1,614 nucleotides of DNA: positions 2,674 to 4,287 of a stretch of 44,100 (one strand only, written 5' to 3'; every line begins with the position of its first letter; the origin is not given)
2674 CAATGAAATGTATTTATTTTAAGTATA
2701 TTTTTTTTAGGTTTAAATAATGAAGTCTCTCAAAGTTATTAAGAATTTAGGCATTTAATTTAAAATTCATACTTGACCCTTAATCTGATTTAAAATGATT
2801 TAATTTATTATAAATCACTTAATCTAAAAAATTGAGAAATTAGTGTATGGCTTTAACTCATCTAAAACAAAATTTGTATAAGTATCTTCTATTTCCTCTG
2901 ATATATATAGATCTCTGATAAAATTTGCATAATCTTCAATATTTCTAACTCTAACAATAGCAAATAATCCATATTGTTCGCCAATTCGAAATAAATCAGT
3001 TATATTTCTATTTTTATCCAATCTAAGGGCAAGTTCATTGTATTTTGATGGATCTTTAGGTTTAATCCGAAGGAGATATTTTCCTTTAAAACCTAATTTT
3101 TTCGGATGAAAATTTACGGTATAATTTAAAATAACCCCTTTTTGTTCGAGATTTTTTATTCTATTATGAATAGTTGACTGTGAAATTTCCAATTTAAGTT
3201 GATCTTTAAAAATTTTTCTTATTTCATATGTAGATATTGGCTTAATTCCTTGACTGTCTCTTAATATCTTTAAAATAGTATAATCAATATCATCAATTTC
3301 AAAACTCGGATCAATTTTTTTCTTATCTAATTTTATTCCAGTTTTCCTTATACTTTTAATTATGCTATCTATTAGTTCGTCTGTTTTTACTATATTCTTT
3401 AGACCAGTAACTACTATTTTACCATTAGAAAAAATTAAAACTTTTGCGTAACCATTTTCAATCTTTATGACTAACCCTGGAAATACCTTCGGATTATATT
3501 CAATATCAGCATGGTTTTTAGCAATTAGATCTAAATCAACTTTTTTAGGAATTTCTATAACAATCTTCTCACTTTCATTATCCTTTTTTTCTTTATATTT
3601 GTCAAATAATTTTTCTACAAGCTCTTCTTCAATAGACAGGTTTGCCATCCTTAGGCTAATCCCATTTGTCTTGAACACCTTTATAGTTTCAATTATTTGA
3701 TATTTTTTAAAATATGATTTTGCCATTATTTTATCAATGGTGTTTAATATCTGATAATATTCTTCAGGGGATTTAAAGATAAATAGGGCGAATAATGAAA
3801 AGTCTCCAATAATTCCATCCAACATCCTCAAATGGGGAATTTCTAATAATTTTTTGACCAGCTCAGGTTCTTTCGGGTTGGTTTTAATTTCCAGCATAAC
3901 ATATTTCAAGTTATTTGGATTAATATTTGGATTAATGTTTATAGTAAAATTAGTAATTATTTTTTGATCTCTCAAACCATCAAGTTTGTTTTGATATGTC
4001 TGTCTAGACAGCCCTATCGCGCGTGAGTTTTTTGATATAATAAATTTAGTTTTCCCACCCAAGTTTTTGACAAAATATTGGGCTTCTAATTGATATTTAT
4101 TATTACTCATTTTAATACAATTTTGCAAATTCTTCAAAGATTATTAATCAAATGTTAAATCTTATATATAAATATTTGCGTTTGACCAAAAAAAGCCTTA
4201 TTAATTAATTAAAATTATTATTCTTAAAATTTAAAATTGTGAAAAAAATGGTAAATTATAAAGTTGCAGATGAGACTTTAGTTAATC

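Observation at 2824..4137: Single TBP repeat embedded between two Lrp/AsnC modules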

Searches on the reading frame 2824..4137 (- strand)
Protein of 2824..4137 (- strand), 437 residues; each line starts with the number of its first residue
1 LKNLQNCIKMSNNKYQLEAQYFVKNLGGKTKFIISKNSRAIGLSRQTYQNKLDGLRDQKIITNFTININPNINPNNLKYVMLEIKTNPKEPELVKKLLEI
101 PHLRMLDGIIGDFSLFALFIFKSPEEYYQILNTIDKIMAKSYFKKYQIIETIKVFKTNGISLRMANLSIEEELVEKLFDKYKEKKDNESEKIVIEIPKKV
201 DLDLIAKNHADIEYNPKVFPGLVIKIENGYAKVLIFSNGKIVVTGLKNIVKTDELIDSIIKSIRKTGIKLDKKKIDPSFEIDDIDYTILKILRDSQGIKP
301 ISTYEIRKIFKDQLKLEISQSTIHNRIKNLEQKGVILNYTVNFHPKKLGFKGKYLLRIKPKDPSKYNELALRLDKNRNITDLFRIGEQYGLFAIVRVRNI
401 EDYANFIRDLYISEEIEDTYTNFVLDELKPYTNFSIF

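Call 3: search_protein_families(library=pfam, proteins=[window:2824-4137:-], max_evalue=1)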
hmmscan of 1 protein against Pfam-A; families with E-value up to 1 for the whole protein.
window:2824-4137:- (437 aa): 12 families
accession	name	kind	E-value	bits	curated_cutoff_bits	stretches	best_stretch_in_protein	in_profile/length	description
PF00352.27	TBP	-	8e-17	61.3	22.9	1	195-265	12-84/85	Transcription factor TFIID (or TATA-binding protein, TBP)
PF01037.27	AsnC_trans_reg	-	1.4e-11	44.6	25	2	359-426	6-72/73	Lrp/AsnC ligand binding domain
PF13412.12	HTH_24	-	7.8e-05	22.6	21.9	1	315-336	26-47/48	Winged helix-turn-helix DNA-binding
PF08279.18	HTH_11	-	0.0075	16.6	25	1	315-337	24-46/55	HTH domain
PF13404.12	HTH_AsnC-type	-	0.013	15.8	27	0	315-331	26-42/42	AsnC-type helix-turn-helix domain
PF21128.4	MCM4_WHD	-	0.02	15.4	24.4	1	283-336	9-62/75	MCM4, winged helix domain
PF21517.3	HTH_Tnp_Tc3_2_like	-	0.04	14.4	27.2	1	311-328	21-38/40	Transposable element Tc3 transposase, HTH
PF12802.13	MarR_2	-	0.1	13.2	27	0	316-336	30-50/61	MarR family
PF13730.12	HTH_36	-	0.14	12.5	25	0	316-334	35-53/55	Helix-turn-helix domain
PF00885.24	DMRL_synthase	-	0.14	12.5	26.7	1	166-225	12-71/139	6,7-dimethyl-8-ribityllumazine synthase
PF14502.12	HTH_41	-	0.2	11.6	25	0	315-336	15-36/48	Helix-turn-helix domain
PF00126.33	HTH_1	-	0.25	11.8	26.6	1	315-332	22-39/60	Bacterial regulatory helix-turn-helix protein, lysR family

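Call 4: search_protein_families(library=ncbifam, proteins=[window:2824-4137:-], max_evalue=1)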
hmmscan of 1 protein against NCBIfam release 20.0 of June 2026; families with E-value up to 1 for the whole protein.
window:2824-4137:- (437 aa): 22 families
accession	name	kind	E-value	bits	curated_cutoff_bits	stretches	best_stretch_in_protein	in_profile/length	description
NF041396.1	TranRegLrp_Halo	equivalog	6.9e-17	61.7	190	2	315-435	28-147/149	HTH-type transcriptional regulator Lrp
NF001593.0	PRK00394.1-2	subfamily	1.2e-16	60.7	181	1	191-265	104-182/184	TATA-box-binding protein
NF040947.1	trans_reg_LysM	equivalog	1.2e-16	60.7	180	2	281-426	1-134/136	HTH-type transcriptional regulator LysM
NF001592.0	PRK00394.1-1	equivalog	1.8e-16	60.2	270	1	191-273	12-96/194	TATA-box-binding protein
NF001597.0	PRK00394.2-2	subfamily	9.7e-16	57.8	255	1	194-282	15-100/183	TATA-box-binding protein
NF053758.1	ChrTpTrnRegChrS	equivalog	1.6e-15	57.2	250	2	275-414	6-136/158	chromate efflux transcriptional regulator ChrS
NF040820.1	trans_reg_LrpA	equivalog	5.8e-14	52.2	250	2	307-408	18-119/141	HTH-type transcriptional regulator LrpA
NF008384.0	PRK11179.1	equivalog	9.7e-14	51.5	227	1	279-425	5-143/153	transcriptional regulator AsnC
NF001594.0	PRK00394.1-3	equivalog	2e-13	50.1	278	1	194-273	14-93/182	TATA-box-binding protein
NF001595.0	PRK00394.1-5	subfamily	4.3e-13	49.4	288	1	195-273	18-96/186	TATA-box-binding protein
NF001601.0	PRK00394.2-6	equivalog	8.5e-11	41.6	316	1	195-267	16-88/181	TATA-box-binding protein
NF001599.0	PRK00394.2-4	subfamily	1.3e-10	41.4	307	1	199-267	19-88/185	TATA-box-binding protein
NF001600.0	PRK00394.2-5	equivalog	1.3e-10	41.2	308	1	195-274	19-98/186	TATA-box-binding protein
NF001596.0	PRK00394.2-1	subfamily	1.4e-10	41.2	347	1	197-270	18-91/183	TATA-box-binding protein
NF001598.0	PRK00394.2-3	equivalog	1.5e-10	41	330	1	195-270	17-92/184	TATA-box-binding protein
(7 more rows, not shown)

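Call 5: search_solved_structures(query=window:2824-4137:-, max_evalue=1, show_alignments=3)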
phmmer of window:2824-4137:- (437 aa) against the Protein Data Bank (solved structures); distinct sequences matched with E-value up to 1: 57.
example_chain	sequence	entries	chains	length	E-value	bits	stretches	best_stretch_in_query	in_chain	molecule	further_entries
1pcz_A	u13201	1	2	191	2.8e-19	72.8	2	194-272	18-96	TATA-BINDING PROTEIN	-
1ais_A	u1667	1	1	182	2.5e-18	69.6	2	194-272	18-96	PROTEIN (TATA-BINDING PROTEIN)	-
1d3u_A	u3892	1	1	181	2.6e-18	69.6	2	194-272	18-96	TATA-BINDING PROTEIN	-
1mp9_A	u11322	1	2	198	1e-17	67.7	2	192-273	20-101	TATA-binding protein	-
2z8u_A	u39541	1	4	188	2e-16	63.4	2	195-271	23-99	TATA-box-binding protein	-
2cyy_A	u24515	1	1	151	2.3e-13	53.3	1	281-433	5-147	Putative HTH-type transcriptional regulator PH1519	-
1ri7_A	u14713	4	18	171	2.7e-13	53.1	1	280-433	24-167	Putative transcriptional regulator | Putative HTH-type transcriptional regulator PH1519 | Uncharacterized HTH-type transcriptional regulator PH1519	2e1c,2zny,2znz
1vtl_E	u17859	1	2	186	4.7e-13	52.3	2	194-248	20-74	TATA BINDING PROTEIN (TBP)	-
1vto_A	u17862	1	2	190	4.7e-13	52.3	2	186-259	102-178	TATA BINDING PROTEIN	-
7z7n_D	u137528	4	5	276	5.5e-13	52.1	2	194-250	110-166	Putative tata-box binding protein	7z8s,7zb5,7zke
1qn3_A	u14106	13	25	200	5.8e-13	52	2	186-259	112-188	TRANSCRIPTION INITIATION FACTOR TFIID-1 | TATA-BOX-BINDING PROTEIN | PROTEIN (TATA BINDING PROTEIN (TBP))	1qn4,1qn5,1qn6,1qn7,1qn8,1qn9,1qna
9ow7_B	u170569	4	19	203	6.1e-13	51.9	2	186-259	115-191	TATA-box-binding protein 1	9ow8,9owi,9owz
6ueo_A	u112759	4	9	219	8.2e-13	51.5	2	194-249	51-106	TATA-box-binding protein 1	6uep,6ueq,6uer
6njq_B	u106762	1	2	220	8.4e-13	51.5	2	194-249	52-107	TATA-box-binding protein 1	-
1nvp_A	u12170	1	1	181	1e-12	51.2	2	194-253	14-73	TATA box binding protein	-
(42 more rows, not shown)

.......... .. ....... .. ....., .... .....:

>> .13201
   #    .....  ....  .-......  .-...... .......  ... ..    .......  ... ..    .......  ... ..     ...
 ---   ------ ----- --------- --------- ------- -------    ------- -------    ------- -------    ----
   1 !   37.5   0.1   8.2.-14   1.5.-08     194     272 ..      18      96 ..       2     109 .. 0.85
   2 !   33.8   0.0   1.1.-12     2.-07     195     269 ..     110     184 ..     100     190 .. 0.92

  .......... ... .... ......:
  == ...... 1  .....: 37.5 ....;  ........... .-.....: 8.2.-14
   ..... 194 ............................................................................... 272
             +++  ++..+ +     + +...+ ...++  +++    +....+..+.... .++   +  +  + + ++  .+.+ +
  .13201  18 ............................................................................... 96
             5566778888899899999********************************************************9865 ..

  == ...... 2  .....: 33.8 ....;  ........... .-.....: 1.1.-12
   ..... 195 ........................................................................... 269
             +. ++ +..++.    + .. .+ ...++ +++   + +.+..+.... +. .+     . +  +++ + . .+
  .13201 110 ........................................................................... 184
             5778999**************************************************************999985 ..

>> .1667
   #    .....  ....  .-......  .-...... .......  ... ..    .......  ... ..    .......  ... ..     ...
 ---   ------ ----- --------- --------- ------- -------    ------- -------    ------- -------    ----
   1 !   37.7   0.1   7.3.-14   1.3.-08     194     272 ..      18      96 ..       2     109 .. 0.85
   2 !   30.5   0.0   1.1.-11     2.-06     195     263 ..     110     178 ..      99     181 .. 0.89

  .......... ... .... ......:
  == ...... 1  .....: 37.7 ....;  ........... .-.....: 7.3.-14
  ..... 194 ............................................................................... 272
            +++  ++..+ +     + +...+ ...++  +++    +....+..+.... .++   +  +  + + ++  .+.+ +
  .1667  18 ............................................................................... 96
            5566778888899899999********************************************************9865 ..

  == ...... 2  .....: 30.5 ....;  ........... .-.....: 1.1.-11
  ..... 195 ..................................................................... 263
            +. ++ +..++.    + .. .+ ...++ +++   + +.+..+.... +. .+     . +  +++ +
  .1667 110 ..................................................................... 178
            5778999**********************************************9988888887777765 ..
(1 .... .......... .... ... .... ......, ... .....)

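Call 7: find_homologous_proteins(query=window:2824-4137:-, max_evalue=0.001)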
Query window:2824-4137:- (437 aa): 486 proteins with E <= 0.001 among 8000 candidates; the best 120 are listed.
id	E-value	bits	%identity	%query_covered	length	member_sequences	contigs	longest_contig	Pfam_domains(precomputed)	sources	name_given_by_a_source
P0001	6.1e-267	903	99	98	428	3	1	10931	PF01037.29,PF00352.28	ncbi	-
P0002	2.4e-216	737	79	99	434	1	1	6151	PF01037.29,PF00352.28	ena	-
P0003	2.8e-215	733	80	98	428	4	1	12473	PF01037.29,PF00352.28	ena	-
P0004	2.0e-214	730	80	98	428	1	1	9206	PF01037.29,PF00352.28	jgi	-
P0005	3.1e-213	727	79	98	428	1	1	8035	PF01037.29,PF00352.28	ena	-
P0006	3.6e-213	726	79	99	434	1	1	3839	PF01037.29,PF00352.28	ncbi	-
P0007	4.1e-213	726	79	98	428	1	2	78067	PF01037.29,PF00352.28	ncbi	ncbi:MAG: Lrp/AsnC ligand binding domain-containing protein [Candidatus Lokiarchaeia archaeon]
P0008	4.9e-213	726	81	98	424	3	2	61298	PF01037.29,PF00352.28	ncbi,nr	ncbi:MAG: hypothetical protein CEE43_13205 [Promethearchaeota archaeon Loki_b32]|nr:MAG: hypothetica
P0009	1.1e-212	725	79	98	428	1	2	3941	PF01037.29,PF00352.28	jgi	-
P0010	7.4e-212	722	79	98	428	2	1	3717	PF13412.13,PF01037.29,PF00352.28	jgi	-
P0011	2.0e-210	717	79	98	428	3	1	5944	PF01037.29,PF00352.28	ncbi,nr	ncbi:MAG: hypothetical protein HWN81_20695 [Candidatus Lokiarchaeota archaeon]|nr:hypothetical prote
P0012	2.8e-210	717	79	98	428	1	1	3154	PF01037.29,PF00352.28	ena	-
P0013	2.2e-208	711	78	98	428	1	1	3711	PF01037.29,PF00352.28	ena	-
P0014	8.5e-208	709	78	98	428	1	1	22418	PF01037.29,PF00352.28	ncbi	-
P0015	2.2e-206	704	78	98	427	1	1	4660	PF01037.29,PF00352.28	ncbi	-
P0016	6.9e-206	702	77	98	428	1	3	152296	PF13412.13,PF01037.29,PF00352.28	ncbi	ncbi:MAG: Lrp/AsnC ligand binding domain-containing protein [Promethearchaeota archaeon]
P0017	1.8e-205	701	78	98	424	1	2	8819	PF13412.13,PF01037.29,PF00352.28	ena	-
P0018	9.6e-203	692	76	98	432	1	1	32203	PF13412.13,PF01037.29,PF00352.28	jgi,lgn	jgi:DNA-binding Lrp family transcriptional regulator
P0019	7.0e-201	686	74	98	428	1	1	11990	PF13412.13,PF01037.29,PF00352.28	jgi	jgi:DNA-binding Lrp family transcriptional regulator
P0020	1.0e-200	685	76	98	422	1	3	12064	PF01037.29,PF00352.28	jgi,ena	-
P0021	2.1e-200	684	74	98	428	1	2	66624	PF01037.29,PF00352.28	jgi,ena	-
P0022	2.8e-200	684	76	98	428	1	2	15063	PF01037.29,PF00352.28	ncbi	ncbi:MAG: hypothetical protein ACFE9I_18255 [Candidatus Hermodarchaeota archaeon]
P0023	4.9e-200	683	74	99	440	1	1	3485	PF13412.13,PF01037.29,PF00352.28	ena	-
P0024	5.7e-200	683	77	98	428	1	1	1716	PF01037.29,PF00352.28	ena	-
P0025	6.9e-200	683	76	98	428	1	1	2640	PF13412.13,PF01037.29,PF00352.28,PF12802.14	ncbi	ncbi:MAG: Lrp/AsnC ligand binding domain-containing protein [Promethearchaeota archaeon]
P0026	2.5e-199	681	76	96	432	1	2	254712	PF13412.13,PF01037.29,PF00352.28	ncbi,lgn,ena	-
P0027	2.7e-198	677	74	98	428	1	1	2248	PF13412.13,PF01037.29,PF00352.28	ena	-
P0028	7.2e-198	676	75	98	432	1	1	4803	PF13412.13,PF01037.29,PF00352.28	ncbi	-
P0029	9.2e-198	676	74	97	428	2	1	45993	PF01037.29,PF00352.28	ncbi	ncbi:MAG: hypothetical protein ACFE8V_07595 [Promethearchaeota archaeon]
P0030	9.6e-198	675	75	98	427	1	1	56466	PF01037.29,PF00352.28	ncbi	ncbi:MAG: Lrp/AsnC ligand binding domain-containing protein [Promethearchaeota archaeon]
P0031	1.0e-197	675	74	98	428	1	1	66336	PF01037.29,PF00352.28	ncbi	ncbi:MAG: Lrp/AsnC ligand binding domain-containing protein [Candidatus Thorarchaeota archaeon]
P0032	1.9e-197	674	74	97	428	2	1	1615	PF01037.29,PF00352.28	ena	-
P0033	2.1e-197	674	75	97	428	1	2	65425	PF13412.13,PF01037.29,PF00352.28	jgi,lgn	jgi:DNA-binding Lrp family transcriptional regulator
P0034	6.9e-197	673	75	98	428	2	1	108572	PF01037.29,PF00352.28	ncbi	-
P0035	5.2e-196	670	76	98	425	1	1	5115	PF13412.13,PF01037.29,PF00352.28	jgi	jgi:DNA-binding Lrp family transcriptional regulator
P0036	1.9e-195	668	72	99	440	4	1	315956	PF01037.29,PF00352.28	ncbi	-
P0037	8.9e-195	666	74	96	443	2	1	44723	PF13412.13,PF01037.29,PF00352.28,PF13404.13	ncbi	ncbi:MAG: Lrp/AsnC ligand binding domain-containing protein [Promethearchaeota archaeon]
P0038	2.0e-194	665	73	98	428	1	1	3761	PF13412.13,PF01037.29,PF00352.28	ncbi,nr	ncbi:MAG: hypothetical protein R3255_05055 [Candidatus Lokiarchaeia archaeon]|nr:hypothetical protei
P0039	3.3e-194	664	73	97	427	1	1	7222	PF13412.13,PF01037.29,PF00352.28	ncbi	ncbi:MAG: Lrp/AsnC ligand binding domain-containing protein [Candidatus Heimdallarchaeota archaeon]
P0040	8.9e-194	662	74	98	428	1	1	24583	PF01037.29,PF00352.28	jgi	jgi:DNA-binding Lrp family transcriptional regulator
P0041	1.7e-193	661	73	98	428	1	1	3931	PF01037.29,PF00352.28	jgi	-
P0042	4.8e-193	660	73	97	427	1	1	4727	PF13412.13,PF01037.29,PF00352.28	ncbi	ncbi:MAG: hypothetical protein ACFFBY_12155 [Promethearchaeota archaeon]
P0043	2.5e-192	658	71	98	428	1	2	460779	PF13412.13,PF01037.29,PF00352.28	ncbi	ncbi:MAG: hypothetical protein ACFFA7_03620 [Promethearchaeota archaeon]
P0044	3.3e-192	657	73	97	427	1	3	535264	PF13412.13,PF01037.29,PF00352.28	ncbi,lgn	ncbi:MAG: hypothetical protein ACFFA2_05920 [Promethearchaeota archaeon]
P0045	3.9e-192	657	75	97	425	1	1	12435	PF01037.29,PF00352.28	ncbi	ncbi:MAG: Lrp/AsnC ligand binding domain-containing protein [Promethearchaeota archaeon]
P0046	6.4e-192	656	73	98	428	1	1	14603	PF13412.13,PF01037.29,PF00352.28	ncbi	ncbi:MAG: Lrp/AsnC ligand binding domain-containing protein [Candidatus Hermodarchaeota archaeon]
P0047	7.1e-192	656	72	98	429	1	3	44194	PF01037.29,PF00352.28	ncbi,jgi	ncbi:MAG: Lrp/AsnC ligand binding domain-containing protein [Promethearchaeota archaeon]|jgi:DNA-bin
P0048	2.5e-190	651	70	98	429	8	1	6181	PF13412.13,PF01037.29,PF00352.28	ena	-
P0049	9.3e-190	649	72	98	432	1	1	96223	PF01037.29,PF00352.28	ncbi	-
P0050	3.2e-189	647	72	98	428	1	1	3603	PF01037.29,PF00352.28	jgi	jgi:DNA-binding Lrp family transcriptional regulator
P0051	7.4e-188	643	72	97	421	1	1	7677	PF13412.13,PF01037.29,PF00352.28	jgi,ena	-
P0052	3.2e-187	641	70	98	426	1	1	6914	PF01037.29,PF00352.28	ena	-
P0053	1.6e-185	635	69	99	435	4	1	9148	PF13412.13,PF01037.29,PF00352.28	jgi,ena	-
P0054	2.2e-185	635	70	98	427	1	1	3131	PF13412.13,PF01037.29,PF00352.28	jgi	jgi:DNA-binding Lrp family transcriptional regulator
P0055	3.6e-184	631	69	98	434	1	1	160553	PF01037.29,PF00352.28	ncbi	ncbi:MAG: Lrp/AsnC ligand binding domain-containing protein [Promethearchaeota archaeon]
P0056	6.5e-183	627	69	97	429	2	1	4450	PF01037.29,PF00352.28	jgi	-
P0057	3.4e-182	624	70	98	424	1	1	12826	PF01037.29,PF00352.28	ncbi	-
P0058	7.0e-182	623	70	99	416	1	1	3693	PF13412.13,PF01037.29,PF00352.28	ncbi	-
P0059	2.6e-180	618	69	99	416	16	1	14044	PF13412.13,PF01037.29,PF00352.28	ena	-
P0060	4.6e-180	617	74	90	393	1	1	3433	PF01037.29,PF00352.28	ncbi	ncbi:MAG: hypothetical protein ACFFE5_13700, partial [Candidatus Thorarchaeota archaeon]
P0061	3.8e-176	604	68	98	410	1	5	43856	PF13412.13,PF01037.29,PF00352.28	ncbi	ncbi:MAG: Lrp/AsnC ligand binding domain-containing protein [Promethearchaeota archaeon]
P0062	4.3e-172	591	67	96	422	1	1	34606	PF13412.13,PF01037.29,PF00352.28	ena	-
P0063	2.8e-171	588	69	95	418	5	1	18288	PF13412.13,PF08279.19,PF01037.29,PF00352.28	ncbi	ncbi:MAG: Lrp/AsnC ligand binding domain-containing protein [Candidatus Thorarchaeota archaeon]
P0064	1.0e-169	583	66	99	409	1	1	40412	PF01037.29,PF00352.28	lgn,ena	-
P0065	4.7e-169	581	67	97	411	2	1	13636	PF13412.13,PF01037.29,PF00352.28,PF13404.13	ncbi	ncbi:MAG: Lrp/AsnC ligand binding domain-containing protein [Promethearchaeota archaeon]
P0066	1.1e-168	580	65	98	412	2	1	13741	PF01037.29,PF00352.28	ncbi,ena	-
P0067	2.2e-168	579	65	99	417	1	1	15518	PF13412.13,PF01037.29,PF00352.28,PF13404.13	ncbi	ncbi:MAG: Lrp/AsnC ligand binding domain-containing protein [Promethearchaeota archaeon]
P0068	2.9e-168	578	64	98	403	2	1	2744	PF01037.29,PF00352.28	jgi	jgi:Lrp/AsnC family leucine-responsive transcriptional regulator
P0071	1.1e-166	573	65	98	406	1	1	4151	PF01037.29,PF00352.28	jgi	jgi:DNA-binding Lrp family transcriptional regulator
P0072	3.3e-166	572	66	98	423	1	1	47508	PF13412.13,PF01037.29,PF00352.28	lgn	-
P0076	4.3e-165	568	65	98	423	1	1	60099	PF13412.13,PF01037.29,PF00352.28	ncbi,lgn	ncbi:MAG: hypothetical protein ACFFBH_09735 [Promethearchaeota archaeon]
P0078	1.5e-164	566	65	98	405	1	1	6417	PF13412.13,PF08279.19,PF01037.29,PF00352.28,PF21100.5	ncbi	-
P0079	1.7e-164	566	65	98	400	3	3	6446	PF01037.29,PF00352.28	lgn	-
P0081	3.1e-164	565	65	97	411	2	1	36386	PF13412.13,PF01037.29,PF00352.28,PF13404.13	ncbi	ncbi:MAG: Lrp/AsnC ligand binding domain-containing protein [Candidatus Thorarchaeota archaeon]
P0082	3.5e-164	565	67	95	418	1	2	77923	PF08279.19,PF01037.29,PF00352.28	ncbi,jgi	jgi:DNA-binding Lrp family transcriptional regulator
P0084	8.2e-164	564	67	95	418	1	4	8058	PF13412.13,PF08279.19,PF01037.29,PF00352.28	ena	-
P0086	1.3e-163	563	66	95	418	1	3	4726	PF01037.29,PF00352.28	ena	-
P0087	1.4e-163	563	67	96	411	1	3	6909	PF13412.13,PF01037.29,PF00352.28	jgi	-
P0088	2.4e-163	562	64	99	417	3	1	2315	PF13412.13,PF01037.29,PF00352.28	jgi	-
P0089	2.9e-163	562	65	99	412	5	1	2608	PF01037.29,PF00352.28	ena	-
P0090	2.5e-162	559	66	98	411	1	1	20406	PF13412.13,PF01037.29,PF00352.28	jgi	-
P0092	2.6e-162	559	64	99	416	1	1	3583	PF01037.29,PF00352.28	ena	-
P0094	4.5e-162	558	66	95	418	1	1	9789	PF08279.19,PF01037.29,PF00352.28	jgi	jgi:DNA-binding Lrp family transcriptional regulator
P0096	4.7e-162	558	80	41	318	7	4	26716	PF13412.13,PF01037.29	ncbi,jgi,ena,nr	ncbi:MAG: Lrp/AsnC family transcriptional regulator [Candidatus Lokiarchaeota archaeon]|nr:Lrp/AsnC 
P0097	6.1e-162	558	64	99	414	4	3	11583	PF13412.13,PF01037.29,PF00352.28,PF13404.13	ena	-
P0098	2.1e-161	556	65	98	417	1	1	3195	PF13412.13,PF01037.29,PF00352.28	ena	-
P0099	3.0e-161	555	66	98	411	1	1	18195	PF13412.13,PF01037.29,PF00352.28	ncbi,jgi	ncbi:MAG: hypothetical protein ACTSO8_01950 [Promethearchaeota archaeon]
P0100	1.0e-160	554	65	97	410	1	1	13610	PF01037.29,PF00352.28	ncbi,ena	-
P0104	2.8e-160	552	66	95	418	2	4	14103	PF13412.13,PF08279.19,PF01037.29,PF00352.28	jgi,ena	-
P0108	8.5e-160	551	65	98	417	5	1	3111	PF13412.13,PF01037.29,PF00352.28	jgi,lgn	-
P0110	1.1e-159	550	65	98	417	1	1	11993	PF13412.13,PF01037.29,PF00352.28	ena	-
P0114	2.6e-159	549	63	97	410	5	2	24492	PF13412.13,PF01037.29,PF00352.28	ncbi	ncbi:MAG: Lrp/AsnC ligand binding domain-containing protein [Promethearchaeota archaeon]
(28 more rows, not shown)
